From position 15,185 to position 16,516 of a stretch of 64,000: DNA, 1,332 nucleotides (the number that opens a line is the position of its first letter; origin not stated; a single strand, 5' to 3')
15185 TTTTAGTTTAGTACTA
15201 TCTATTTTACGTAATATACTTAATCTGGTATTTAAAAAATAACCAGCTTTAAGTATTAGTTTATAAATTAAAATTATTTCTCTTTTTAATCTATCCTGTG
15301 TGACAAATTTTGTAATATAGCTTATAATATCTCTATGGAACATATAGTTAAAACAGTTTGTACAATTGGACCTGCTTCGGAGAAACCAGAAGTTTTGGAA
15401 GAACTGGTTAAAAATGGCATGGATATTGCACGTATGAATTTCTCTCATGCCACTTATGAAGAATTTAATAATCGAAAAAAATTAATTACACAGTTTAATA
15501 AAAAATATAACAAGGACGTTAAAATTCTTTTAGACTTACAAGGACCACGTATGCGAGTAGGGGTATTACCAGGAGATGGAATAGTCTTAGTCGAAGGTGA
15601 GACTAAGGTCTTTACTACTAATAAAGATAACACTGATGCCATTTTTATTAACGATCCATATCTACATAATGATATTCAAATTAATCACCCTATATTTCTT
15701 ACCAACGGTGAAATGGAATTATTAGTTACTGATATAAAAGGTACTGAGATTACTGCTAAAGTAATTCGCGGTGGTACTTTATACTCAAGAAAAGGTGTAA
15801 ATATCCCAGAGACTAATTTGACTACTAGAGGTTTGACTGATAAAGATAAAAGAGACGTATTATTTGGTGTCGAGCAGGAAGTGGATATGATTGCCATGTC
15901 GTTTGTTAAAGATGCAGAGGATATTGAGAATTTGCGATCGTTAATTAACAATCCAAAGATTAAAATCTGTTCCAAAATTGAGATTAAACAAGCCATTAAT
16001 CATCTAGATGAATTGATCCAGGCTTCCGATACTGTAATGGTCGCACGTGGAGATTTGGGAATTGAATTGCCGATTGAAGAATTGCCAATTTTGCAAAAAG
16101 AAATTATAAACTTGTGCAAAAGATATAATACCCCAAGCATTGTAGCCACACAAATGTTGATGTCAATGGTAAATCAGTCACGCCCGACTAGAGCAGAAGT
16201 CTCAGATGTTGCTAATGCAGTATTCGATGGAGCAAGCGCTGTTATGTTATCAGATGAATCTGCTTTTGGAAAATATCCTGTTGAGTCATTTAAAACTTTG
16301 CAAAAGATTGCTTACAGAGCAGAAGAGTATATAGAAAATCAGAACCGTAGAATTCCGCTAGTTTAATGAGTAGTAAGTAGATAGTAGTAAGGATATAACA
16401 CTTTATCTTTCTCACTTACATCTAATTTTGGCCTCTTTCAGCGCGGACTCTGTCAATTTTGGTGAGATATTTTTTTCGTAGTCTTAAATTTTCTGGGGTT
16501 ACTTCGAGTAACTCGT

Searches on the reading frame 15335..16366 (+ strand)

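Call 64: search_protein_families(library=pfam, proteins=[window:15335-16366:+], max_evalue=0.001)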
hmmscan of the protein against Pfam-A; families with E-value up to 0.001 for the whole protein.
window:15335-16366:+ (343 aa): 1 family
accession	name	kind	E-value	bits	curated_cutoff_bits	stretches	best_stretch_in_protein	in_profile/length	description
PF00224.27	PK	-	1.1e-101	340.6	30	1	5-318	4-327/328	Pyruvate kinase, barrel domain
